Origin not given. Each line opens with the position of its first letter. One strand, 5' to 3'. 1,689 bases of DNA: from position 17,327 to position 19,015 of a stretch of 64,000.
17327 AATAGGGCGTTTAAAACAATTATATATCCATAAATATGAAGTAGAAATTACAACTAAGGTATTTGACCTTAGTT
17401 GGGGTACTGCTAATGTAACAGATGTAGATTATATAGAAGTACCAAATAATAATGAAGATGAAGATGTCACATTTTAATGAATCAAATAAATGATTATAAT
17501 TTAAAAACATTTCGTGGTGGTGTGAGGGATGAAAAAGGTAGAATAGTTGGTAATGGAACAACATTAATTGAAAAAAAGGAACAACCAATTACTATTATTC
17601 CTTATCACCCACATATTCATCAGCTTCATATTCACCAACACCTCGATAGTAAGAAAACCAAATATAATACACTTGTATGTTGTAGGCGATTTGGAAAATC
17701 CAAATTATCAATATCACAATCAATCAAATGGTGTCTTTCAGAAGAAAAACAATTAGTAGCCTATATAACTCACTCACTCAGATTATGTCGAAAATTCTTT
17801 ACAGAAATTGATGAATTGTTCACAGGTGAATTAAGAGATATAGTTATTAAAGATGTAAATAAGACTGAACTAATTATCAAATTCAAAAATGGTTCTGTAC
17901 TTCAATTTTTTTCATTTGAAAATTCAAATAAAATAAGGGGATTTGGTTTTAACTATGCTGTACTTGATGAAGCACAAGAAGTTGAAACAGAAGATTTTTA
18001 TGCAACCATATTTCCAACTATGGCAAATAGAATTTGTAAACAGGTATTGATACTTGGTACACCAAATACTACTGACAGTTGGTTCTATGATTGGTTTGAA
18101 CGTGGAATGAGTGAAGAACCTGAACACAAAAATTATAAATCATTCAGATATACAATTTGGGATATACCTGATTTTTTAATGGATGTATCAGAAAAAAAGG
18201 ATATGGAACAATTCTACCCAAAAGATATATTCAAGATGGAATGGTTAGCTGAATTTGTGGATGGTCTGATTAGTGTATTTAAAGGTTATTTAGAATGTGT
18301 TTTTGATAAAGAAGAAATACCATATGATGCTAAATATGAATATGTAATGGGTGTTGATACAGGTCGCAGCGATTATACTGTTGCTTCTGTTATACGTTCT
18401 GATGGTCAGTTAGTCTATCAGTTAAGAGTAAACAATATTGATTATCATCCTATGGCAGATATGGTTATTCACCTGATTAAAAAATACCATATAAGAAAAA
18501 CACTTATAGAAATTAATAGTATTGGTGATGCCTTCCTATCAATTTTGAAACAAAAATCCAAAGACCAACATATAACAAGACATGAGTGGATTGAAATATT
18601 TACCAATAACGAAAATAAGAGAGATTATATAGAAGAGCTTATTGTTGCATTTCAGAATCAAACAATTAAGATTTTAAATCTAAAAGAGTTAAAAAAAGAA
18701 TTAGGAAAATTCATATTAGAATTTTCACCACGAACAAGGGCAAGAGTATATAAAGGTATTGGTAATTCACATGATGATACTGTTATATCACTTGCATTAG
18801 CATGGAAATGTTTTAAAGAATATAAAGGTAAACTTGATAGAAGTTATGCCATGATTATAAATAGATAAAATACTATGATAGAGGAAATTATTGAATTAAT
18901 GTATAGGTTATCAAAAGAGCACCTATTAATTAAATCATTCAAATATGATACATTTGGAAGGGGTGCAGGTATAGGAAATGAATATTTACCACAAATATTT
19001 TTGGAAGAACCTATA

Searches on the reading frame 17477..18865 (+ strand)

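Call 27: search_protein_families(library=phrogs, proteins=[window:17477-18865:+], max_evalue=0.001)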
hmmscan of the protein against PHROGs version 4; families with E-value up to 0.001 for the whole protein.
window:17477-18865:+ (463 aa): 8 families
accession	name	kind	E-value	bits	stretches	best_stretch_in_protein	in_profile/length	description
phrog_2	-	head and packaging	4.3e-45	155.8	1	35-448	257-596/807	terminase large subunit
phrog_7579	-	head and packaging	2.9e-13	50.6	1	49-269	7-222/239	terminase large subunit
phrog_38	-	head and packaging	1.7e-12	47.8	1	47-456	292-713/760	terminase large subunit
phrog_9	-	head and packaging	1.7e-09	38.1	1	123-232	289-397/812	terminase large subunit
phrog_675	-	head and packaging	3.4e-08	33.2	1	60-201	54-196/576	terminase large subunit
phrog_5909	-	head and packaging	2e-05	24.9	1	191-361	4-186/285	terminase large subunit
phrog_3717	-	head and packaging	0.00015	22.4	0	54-301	47-264/277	terminase large subunit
phrog_979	-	head and packaging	0.00015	21.6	1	107-229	214-339/642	terminase large subunit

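Call 28: search_protein_families(library=pfam, proteins=[window:17477-18865:+], max_evalue=0.001)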
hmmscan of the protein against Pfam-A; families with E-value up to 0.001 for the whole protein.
window:17477-18865:+ (463 aa): 3 families
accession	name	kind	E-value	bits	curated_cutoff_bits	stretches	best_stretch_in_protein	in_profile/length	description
PF03237.21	Terminase_6N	-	7.8e-10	39.2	22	1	70-270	6-210/215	Terminase large subunit, T4likevirus-type, N-terminal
PF17289.8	Terminase_6C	-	2.6e-07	31.2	22.6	1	291-442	1-151/155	Terminase RNaseH-like domain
PF04466.19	Terminase_3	-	9.7e-07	29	23.2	1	126-250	66-190/201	Phage terminase large subunit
